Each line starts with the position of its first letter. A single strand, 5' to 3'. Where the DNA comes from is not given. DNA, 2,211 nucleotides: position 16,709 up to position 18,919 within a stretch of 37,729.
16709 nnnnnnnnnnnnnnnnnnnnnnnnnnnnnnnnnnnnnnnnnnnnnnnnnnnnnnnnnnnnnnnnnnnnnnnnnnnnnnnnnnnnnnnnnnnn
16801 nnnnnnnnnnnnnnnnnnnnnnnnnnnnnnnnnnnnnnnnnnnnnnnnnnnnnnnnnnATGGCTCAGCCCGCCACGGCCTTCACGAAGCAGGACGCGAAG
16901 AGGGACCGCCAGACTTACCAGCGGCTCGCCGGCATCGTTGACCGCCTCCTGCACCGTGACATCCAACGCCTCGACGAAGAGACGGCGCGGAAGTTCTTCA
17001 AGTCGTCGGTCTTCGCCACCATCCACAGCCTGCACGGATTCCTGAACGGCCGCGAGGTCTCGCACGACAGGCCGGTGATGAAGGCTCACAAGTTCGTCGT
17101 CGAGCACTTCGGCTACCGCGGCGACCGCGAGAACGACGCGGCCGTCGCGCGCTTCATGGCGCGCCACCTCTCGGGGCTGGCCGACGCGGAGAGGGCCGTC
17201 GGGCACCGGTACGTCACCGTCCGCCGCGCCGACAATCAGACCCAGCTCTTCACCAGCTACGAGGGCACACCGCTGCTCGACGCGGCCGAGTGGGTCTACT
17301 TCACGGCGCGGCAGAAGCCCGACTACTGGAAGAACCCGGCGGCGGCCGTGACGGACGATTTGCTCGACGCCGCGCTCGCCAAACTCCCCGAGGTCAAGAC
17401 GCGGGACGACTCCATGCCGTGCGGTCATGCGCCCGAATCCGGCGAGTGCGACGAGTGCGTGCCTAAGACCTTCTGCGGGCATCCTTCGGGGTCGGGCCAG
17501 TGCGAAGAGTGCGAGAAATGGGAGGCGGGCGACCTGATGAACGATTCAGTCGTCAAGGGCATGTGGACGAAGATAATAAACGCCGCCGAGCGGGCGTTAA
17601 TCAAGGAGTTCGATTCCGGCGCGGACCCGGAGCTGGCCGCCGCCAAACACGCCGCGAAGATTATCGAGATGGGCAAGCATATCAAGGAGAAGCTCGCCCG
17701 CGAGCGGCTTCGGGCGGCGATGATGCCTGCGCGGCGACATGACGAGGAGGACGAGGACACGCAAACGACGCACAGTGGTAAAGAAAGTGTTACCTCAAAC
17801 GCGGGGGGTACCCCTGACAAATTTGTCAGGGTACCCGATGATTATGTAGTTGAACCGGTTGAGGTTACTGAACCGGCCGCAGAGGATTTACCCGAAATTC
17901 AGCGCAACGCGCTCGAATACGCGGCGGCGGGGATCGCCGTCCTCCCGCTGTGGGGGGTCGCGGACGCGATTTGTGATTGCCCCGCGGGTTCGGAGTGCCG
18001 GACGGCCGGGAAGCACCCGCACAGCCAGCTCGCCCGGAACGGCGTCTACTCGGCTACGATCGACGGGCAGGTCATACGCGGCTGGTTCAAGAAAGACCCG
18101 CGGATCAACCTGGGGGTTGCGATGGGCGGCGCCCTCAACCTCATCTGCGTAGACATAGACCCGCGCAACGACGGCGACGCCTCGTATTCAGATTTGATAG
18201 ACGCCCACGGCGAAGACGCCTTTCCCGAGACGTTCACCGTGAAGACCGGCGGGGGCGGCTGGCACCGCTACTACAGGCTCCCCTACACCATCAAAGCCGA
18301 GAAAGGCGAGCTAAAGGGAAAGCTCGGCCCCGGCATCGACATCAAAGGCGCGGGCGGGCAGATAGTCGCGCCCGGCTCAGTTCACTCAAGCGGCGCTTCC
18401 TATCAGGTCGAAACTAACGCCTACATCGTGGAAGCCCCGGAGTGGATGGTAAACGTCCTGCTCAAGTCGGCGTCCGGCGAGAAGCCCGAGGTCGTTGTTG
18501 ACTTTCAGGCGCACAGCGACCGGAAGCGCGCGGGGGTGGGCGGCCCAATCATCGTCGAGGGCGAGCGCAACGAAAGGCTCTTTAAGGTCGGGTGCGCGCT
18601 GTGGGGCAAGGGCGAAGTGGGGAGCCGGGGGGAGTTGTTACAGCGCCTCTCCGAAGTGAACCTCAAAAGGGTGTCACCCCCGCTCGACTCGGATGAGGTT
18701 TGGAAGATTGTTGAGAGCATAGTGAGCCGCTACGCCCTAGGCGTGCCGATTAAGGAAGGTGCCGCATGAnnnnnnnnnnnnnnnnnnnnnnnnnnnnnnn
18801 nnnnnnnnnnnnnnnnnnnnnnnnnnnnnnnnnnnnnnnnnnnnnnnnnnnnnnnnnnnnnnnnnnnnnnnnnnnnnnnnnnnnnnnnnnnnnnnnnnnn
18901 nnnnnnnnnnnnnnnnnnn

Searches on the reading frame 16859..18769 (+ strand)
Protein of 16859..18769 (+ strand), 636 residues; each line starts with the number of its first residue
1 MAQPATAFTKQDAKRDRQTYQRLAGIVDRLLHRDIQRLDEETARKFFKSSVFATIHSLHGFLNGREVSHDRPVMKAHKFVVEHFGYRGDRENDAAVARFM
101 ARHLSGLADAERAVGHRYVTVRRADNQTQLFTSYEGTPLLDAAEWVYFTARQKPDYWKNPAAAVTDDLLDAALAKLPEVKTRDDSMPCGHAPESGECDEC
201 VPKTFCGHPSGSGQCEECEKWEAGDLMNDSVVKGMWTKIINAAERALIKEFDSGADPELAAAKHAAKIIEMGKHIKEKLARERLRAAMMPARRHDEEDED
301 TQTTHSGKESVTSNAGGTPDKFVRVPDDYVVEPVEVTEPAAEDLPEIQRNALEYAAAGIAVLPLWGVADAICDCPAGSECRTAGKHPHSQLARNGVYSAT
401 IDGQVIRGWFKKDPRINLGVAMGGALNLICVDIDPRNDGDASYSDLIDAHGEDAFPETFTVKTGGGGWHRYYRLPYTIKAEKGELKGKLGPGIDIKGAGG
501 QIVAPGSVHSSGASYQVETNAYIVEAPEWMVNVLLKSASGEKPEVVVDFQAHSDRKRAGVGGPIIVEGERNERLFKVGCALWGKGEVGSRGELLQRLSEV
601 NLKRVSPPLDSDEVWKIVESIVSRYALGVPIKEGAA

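Call 13: search_protein_families(library=pfam, proteins=[window:16859-18769:+], max_evalue=0.01)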
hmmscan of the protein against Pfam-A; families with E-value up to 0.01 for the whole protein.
window:16859-18769:+ (636 aa): 2 families
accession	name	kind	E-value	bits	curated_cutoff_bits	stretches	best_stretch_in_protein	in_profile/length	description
PF09250.16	Prim-Pol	-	8.8e-35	120.9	22.8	1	351-529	1-158/158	Bifunctional DNA primase/polymerase, N-terminal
PF08708.16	PriCT_1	-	9.8e-08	31.9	21.1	1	565-624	8-64/67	Primase C terminal 1 (PriCT-1)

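Call 14: search_protein_families(library=phrogs, proteins=[window:16859-18769:+], max_evalue=0.001)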
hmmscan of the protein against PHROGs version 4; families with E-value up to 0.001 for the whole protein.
window:16859-18769:+ (636 aa): 6 families
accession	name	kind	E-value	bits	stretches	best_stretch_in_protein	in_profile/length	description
phrog_1156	-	DNA, RNA and nucleotide metabolism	6.1e-25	88.9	1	348-543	14-201/855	DNA primase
phrog_3022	-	DNA, RNA and nucleotide metabolism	2.3e-24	86.8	1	350-547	4-191/788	DNA primase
phrog_5852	-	DNA, RNA and nucleotide metabolism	2.5e-20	73.8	1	345-518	64-228/242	DNA polymerase/primase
phrog_906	-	DNA, RNA and nucleotide metabolism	1.9e-15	57.7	1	357-538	34-247/872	DNA polymerase/primase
phrog_695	-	DNA, RNA and nucleotide metabolism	2.1e-15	57.5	1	378-624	23-267/704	DNA polymerase/primase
phrog_5177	-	DNA, RNA and nucleotide metabolism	1.6e-08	34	1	391-518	50-170/876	DNA polymerase/primase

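Call 16: find_related_loci(query=window:16859-18769:+, collection=viral_contigs, flank=6000)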
Query window:16859-18769:+ (636 aa) in viral_contigs; peptide patterns used: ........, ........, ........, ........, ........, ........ (x = any residue, [..] = any of these).
6 stretches matched a pattern; 1 encode a relative of the query (tblastn E <= 1e-3); 1 distinct loci.
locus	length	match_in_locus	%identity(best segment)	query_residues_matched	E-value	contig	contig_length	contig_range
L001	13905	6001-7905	92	1-634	0e+0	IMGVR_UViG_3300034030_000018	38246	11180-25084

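Call 18: find_homologous_proteins(query=window:16859-18769:+, max_evalue=1e-10)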
Query window:16859-18769:+ (636 aa): 60 proteins with E <= 1e-10 among 8000 candidates.
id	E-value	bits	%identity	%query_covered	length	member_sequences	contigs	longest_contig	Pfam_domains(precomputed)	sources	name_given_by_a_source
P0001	0.0e+0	1390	94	100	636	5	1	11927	PF09250.17,PF08708.17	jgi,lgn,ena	jgi:hypothetical protein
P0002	5.8e-271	919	67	100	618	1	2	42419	PF09250.17,PF08708.17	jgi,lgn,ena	jgi:hypothetical protein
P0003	3.8e-237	807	60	99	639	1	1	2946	PF09250.17,PF08708.17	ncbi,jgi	jgi:hypothetical protein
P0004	1.1e-232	792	63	95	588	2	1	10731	PF09250.17,PF08708.17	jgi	jgi:hypothetical protein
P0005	1.2e-224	766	58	100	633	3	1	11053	PF09250.17,PF08708.17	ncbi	-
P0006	1.5e-222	759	59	100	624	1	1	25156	PF09250.17,PF08708.17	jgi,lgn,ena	jgi:putative DNA primase/helicase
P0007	5.5e-219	747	56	100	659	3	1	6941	PF09250.17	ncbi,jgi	jgi:hypothetical protein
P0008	1.1e-215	736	55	100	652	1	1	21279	PF09250.17,PF08708.17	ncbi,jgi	jgi:hypothetical protein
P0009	2.0e-203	696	54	99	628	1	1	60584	PF09250.17,PF08708.17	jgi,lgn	jgi:hypothetical protein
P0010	5.5e-201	688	55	99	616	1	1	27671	PF09250.17,PF08708.17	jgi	jgi:hypothetical protein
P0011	3.3e-198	678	53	99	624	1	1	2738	PF09250.17,PF08708.17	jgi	jgi:hypothetical protein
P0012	5.3e-198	678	53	100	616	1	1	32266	PF09250.17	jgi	jgi:hypothetical protein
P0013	9.7e-198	677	53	99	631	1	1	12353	PF09250.17,PF08708.17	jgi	jgi:hypothetical protein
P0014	3.5e-197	675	53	99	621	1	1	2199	PF09250.17,PF08708.17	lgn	-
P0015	5.8e-194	664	53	100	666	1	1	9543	PF09250.17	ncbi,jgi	jgi:hypothetical protein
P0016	1.8e-187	643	53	100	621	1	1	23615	PF09250.17,PF08708.17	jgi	jgi:hypothetical protein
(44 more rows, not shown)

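Call 21: find_related_loci(query=A2, collection=metagenome_contigs, flank=5000)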
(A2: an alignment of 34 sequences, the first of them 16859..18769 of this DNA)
Query A2 (636 aa) in metagenome_contigs; peptide patterns used: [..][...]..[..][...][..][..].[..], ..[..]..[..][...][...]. (x = any residue, [..] = any of these).
600 stretches matched a pattern (row limit reached: there are more); 426 encode a relative of the query (tblastn E <= 1e-3); the best 80 are kept; 80 distinct loci.
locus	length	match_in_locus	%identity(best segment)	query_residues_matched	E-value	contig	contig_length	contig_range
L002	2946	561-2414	60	8-636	0e+0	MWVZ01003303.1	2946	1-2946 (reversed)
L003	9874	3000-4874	58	1-633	0e+0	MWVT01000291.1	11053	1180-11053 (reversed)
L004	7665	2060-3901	45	1-628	2e-154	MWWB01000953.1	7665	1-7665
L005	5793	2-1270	56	239-636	2e-143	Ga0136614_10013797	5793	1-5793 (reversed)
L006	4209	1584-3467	40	2-636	2e-133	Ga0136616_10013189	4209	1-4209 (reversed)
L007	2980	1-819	70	364-636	1e-131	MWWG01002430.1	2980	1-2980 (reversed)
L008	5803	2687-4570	39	1-636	1e-116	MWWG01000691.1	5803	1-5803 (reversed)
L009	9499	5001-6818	37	9-633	2e-115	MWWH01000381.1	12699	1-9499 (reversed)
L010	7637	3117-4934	37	4-634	6e-110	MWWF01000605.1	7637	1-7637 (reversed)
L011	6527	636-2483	37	1-636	1e-109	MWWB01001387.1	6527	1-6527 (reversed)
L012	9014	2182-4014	35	4-631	6e-99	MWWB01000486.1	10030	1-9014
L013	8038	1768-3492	32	8-631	1e-84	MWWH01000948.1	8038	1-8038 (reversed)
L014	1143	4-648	66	416-631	4e-92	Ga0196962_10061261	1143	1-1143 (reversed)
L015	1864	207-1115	49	336-636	7e-86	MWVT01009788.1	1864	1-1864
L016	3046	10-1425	37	150-636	4e-80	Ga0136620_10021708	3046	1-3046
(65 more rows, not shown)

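Call 22: find_related_loci(query=A2, collection=genome_contigs, flank=5000)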
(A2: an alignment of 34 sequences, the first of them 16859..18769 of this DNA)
Query A2 (636 aa) in genome_contigs; peptide patterns used: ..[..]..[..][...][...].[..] (x = any residue, [..] = any of these).
211 stretches matched a pattern; 172 encode a relative of the query (tblastn E <= 1e-3); the best 80 are kept; 80 distinct loci.
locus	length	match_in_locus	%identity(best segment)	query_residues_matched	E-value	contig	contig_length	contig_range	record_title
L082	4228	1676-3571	50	1-636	0e+0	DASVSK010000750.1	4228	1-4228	MAG TPA_asm: Pyrinomonadaceae bacterium isolate SMAG_U3260 k141_673572, whole genome shotgun sequence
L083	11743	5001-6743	33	4-632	2e-90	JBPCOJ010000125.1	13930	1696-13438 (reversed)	MAG: Pyrinomonadaceae bacterium isolate TH_ant_mag_153 S1Ck127_3426236_flag_0_multi_27.9609_len_13930, whole genome shot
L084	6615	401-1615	31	7-453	9e-47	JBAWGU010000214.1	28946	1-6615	MAG: Pyrinomonadaceae bacterium isolate MFD04555_ilm_asm_bin4 k127_1797, whole genome shotgun sequence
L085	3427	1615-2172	45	351-539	3e-41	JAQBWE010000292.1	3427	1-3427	MAG: Planctomycetota bacterium isolate casp150-mb.218 NODE_63518_length_3427_cov_0.080228, whole genome shotgun sequence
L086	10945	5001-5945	34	280-628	4e-39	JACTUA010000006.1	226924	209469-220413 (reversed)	MAG: Methanomicrobiales archaeon isolate SPRUCE.2016.29.metabat2.69 SPRUCE.2016.29_scaffold_64, whole genome shotgun seq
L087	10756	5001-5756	36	351-631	2e-38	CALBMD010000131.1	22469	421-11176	MAG TPA_asm: uncultured proteobacterium isolate SRR6231156_bin.83_CONCOCT_v1.1_MAG genome assembly, contig: ERZ650269.30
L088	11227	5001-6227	30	238-628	4e-36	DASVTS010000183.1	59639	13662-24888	MAG TPA_asm: Pyrinomonadaceae bacterium isolate SMAG_U3297 k141_160862, whole genome shotgun sequence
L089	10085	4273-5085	34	338-628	4e-36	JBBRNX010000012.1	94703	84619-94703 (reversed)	MAG: Gaiellales bacterium isolate La1_metabat2.215 LA1C_B2.215_k141_1953143L_94703_cov_58.0850, whole genome shotgun seq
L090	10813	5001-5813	35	351-636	5e-36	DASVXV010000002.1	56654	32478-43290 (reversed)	MAG TPA_asm: Pyrinomonadaceae bacterium isolate SMAG_U2584 k141_300299, whole genome shotgun sequence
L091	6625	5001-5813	36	351-629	1e-35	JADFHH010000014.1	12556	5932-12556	MAG: Proteobacteria bacterium isolate B33T3L11 B33T3L11_NODE5273, whole genome shotgun sequence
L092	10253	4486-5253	36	351-634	2e-35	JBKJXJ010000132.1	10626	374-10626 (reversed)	MAG: Candidatus Eisenbacteria bacterium isolate swi_bin.170 k127_6336008, whole genome shotgun sequence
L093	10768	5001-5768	37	351-625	1e-34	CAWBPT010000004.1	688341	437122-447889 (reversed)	MAG: uncultured delta proteobacterium isolate MFD04408.bin.1.190 genome assembly, contig: contig_13374, whole genome sho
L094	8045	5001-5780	36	351-628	3e-34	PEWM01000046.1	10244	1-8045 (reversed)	MAG: Deltaproteobacteria bacterium CG07_land_8_20_14_0_80_60_11 CG07_land_8_20_14_0.80_scaffold_7100_c, whole genome sho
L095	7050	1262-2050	36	351-628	3e-34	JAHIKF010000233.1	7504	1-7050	MAG: Proteobacteria bacterium isolate KR13_N1.mb.39 KR13_N1.mb.39_k141_117667, whole genome shotgun sequence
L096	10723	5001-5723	35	347-626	5e-34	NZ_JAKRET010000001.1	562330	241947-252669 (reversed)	Sphingomonas lacusdianchii strain JXJ CY 53 NODE_1, whole genome shotgun sequence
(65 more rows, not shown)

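Call 23: find_related_loci(query=A2, collection=viral_contigs, flank=5000)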
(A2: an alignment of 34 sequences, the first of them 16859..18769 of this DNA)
Query A2 (636 aa) in viral_contigs; peptide patterns used: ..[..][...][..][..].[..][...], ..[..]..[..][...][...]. (x = any residue, [..] = any of these).
284 stretches matched a pattern; 230 encode a relative of the query (tblastn E <= 1e-3); the best 80 are kept; 80 distinct loci.
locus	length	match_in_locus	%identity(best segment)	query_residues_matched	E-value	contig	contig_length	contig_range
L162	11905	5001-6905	92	1-634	0e+0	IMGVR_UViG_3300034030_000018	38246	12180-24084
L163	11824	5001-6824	55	8-636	0e+0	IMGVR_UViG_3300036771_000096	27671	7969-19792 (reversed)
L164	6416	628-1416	35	344-625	2e-35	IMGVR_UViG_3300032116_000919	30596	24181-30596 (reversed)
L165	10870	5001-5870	33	351-632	5e-35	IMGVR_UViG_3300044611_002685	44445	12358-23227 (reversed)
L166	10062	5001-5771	35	351-620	1e-34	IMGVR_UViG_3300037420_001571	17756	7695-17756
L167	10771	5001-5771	35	351-620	1e-34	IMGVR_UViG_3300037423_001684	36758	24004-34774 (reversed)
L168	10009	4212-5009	31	350-630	8e-33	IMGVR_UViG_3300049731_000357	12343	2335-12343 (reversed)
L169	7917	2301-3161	33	351-635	2e-31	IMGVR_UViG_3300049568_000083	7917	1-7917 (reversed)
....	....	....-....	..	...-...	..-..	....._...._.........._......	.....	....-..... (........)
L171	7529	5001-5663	35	338-558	3e-31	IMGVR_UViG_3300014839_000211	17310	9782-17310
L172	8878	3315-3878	40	347-543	7e-31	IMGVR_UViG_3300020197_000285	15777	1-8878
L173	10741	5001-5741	34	350-622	1e-30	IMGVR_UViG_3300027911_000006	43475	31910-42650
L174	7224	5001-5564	39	351-543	5e-30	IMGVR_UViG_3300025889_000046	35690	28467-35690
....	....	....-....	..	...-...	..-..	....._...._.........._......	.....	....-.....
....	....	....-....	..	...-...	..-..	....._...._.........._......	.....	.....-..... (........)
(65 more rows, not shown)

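Call 29: find_encoding_contigs(protein=P0002, flank=5000, max_places=3)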
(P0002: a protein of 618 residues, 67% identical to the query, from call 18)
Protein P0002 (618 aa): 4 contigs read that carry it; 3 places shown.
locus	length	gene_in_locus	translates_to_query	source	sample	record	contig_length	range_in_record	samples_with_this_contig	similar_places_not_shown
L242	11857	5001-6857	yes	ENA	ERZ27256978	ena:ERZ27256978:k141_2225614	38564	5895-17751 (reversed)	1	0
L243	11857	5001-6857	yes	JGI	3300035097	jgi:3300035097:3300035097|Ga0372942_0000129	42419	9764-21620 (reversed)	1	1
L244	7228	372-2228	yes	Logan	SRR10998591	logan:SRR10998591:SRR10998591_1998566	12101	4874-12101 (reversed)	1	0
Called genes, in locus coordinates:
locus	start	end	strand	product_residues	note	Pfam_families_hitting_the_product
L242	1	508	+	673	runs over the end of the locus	PF00069:Pkinase, PF01636:APH (faint), PF07714:PK_Tyr_Ser-Thr, PF03109:ABC1 (faint)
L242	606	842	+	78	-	-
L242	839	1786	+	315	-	-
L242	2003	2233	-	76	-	-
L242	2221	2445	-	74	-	-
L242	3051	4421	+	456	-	-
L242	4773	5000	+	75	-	-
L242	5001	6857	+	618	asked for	PF09250:Prim-Pol, PF08708:PriCT_1 (weak)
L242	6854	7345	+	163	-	-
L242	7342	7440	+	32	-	-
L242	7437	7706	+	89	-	-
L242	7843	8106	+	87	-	-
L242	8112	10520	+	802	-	PF12708:Pect-lyase_RHGA_epim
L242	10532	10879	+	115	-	-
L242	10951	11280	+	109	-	PF18932:DUF5681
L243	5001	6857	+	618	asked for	PF09250:Prim-Pol, PF08708:PriCT_1 (weak)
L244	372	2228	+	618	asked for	PF09250:Prim-Pol, PF08708:PriCT_1 (weak)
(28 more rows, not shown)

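Call 30: find_encoding_contigs(protein=P0001, flank=5000, max_places=3)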
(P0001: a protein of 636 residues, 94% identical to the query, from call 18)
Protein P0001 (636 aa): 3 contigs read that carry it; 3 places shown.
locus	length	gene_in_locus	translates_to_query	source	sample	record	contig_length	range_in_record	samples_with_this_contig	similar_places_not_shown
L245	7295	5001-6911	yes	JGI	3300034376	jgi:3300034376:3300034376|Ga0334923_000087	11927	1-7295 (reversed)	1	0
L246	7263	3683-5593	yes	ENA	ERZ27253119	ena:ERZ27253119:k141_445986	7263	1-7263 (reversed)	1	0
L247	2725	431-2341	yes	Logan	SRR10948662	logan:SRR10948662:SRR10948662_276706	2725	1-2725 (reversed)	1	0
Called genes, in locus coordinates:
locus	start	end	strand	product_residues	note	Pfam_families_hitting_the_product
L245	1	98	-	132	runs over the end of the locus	-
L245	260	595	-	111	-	-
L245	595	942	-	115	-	-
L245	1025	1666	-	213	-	-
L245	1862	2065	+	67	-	-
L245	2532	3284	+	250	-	-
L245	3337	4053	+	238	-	-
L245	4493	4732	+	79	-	-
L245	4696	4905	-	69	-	-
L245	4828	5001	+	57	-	-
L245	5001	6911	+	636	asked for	PF09250:Prim-Pol, PF08708:PriCT_1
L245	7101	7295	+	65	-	?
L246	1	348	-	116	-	?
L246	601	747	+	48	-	-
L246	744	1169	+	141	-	-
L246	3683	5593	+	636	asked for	PF09250:Prim-Pol, PF08708:PriCT_1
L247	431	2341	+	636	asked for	PF09250:Prim-Pol, PF08708:PriCT_1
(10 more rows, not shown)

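Call 31: find_encoding_contigs(protein=P0004, flank=5000, max_places=3)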
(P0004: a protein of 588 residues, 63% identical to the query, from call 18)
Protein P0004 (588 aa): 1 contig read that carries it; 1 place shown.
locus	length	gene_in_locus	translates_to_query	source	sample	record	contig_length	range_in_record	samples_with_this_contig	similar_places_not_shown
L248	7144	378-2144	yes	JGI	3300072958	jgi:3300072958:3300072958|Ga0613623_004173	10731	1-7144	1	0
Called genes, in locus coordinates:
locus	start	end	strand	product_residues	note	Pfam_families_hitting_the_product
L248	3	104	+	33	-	?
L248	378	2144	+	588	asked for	PF09250:Prim-Pol, PF08708:PriCT_1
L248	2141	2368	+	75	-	-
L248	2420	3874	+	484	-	-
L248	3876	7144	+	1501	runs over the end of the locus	-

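Call 51: find_encoding_contigs(protein=P0006, flank=4000, max_places=1)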
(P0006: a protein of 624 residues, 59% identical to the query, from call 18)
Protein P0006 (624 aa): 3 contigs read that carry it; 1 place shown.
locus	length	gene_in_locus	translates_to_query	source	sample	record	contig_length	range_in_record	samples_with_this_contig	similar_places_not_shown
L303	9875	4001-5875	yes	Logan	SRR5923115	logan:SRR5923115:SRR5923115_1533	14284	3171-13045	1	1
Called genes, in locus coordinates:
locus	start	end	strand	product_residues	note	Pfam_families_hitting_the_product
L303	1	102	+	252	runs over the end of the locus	PF01844:HNH, PF14279:HNH_5 (weak)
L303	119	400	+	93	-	-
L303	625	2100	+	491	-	PF13156:Mrr_cat_2 (faint), PF04471:Mrr_cat, PF22722:NA-iREase1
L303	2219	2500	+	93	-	PF12728:HTH_17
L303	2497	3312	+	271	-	PF13384:HTH_23 (weak)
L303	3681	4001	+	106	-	-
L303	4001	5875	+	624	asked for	PF09250:Prim-Pol, PF08708:PriCT_1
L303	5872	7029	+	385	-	-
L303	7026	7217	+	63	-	-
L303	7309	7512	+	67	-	-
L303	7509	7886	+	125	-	-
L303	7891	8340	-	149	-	-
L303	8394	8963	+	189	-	-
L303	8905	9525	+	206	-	-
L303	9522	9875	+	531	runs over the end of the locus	?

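Call 52: find_encoding_contigs(protein=P0008, flank=4000, max_places=1)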
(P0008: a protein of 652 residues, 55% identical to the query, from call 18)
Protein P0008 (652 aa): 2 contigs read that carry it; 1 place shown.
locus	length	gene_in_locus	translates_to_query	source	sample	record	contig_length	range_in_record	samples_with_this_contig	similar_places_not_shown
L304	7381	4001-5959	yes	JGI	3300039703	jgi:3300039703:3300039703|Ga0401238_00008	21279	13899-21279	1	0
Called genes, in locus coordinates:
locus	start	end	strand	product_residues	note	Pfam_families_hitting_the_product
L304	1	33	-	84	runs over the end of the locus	-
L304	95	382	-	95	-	-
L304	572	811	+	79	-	PF12728:HTH_17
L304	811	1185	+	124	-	-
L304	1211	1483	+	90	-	-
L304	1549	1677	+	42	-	PF12728:HTH_17 (weak)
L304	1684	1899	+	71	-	-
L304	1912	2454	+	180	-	-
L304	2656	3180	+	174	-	PF02954:HTH_8 (faint), PF12728:HTH_17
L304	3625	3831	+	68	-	PF12728:HTH_17 (weak)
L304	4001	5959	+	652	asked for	PF09250:Prim-Pol, PF08708:PriCT_1 (weak)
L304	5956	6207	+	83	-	PF18563:TubC_N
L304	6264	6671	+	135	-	-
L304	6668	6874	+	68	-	-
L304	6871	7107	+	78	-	-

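Call 53: find_encoding_contigs(protein=P0009, flank=4000, max_places=1)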
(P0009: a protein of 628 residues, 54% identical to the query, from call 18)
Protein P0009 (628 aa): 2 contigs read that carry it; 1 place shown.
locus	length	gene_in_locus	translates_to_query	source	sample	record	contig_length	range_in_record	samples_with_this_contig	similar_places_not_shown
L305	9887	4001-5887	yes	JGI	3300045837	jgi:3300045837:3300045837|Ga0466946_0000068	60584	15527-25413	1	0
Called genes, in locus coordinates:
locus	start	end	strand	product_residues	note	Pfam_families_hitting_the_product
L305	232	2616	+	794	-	PF00933:Glyco_hydro_3, PF01915:Glyco_hydro_3_C, PF14310:Fn3-like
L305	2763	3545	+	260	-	PF00657:Lipase_GDSL, PF13472:Lipase_GDSL_2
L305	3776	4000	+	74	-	-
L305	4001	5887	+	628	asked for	PF09250:Prim-Pol, PF08708:PriCT_1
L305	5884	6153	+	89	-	-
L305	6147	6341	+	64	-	-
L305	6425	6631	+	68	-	-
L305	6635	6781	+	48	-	-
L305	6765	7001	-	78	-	PF13783:DUF4177 (weak)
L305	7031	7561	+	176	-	-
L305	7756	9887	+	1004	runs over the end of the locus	-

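Call 54: find_encoding_contigs(protein=P0012, flank=4000, max_places=1)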
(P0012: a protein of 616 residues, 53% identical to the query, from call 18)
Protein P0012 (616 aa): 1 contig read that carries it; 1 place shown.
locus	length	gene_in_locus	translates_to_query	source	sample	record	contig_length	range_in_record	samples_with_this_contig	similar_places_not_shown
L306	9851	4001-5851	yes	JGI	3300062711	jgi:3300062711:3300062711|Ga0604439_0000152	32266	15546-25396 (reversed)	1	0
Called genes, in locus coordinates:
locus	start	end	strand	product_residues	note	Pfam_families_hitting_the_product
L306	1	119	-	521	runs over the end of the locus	PF13250:SNIPE, PF10544:T5orf172, PF13455:MUG113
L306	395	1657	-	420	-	PF13676:TIR_2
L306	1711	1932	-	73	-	PF12728:HTH_17, PF21531:Rv2175c_wHTH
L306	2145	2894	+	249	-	-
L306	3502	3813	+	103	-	-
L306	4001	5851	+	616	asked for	PF09250:Prim-Pol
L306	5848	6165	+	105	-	-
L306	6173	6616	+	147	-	-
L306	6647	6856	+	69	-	-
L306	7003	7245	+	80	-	-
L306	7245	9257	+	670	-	-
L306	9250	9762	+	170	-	-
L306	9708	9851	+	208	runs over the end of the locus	-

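Call 55: find_encoding_contigs(protein=P0016, flank=4000, max_places=1)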
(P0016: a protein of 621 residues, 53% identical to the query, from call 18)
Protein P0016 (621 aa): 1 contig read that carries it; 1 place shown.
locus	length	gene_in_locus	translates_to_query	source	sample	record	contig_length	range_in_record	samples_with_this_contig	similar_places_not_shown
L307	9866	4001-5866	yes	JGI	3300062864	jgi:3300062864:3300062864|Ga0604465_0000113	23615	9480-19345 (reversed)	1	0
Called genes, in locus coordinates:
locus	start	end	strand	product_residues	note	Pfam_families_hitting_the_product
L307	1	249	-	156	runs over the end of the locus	-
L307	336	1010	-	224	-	-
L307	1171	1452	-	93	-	-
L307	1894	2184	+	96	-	-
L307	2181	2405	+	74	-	-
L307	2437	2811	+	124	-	-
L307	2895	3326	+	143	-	-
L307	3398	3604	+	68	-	-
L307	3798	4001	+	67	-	-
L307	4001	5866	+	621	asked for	PF09250:Prim-Pol, PF08708:PriCT_1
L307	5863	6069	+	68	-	-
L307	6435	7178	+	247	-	-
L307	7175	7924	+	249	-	-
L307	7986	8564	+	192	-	-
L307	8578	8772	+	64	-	-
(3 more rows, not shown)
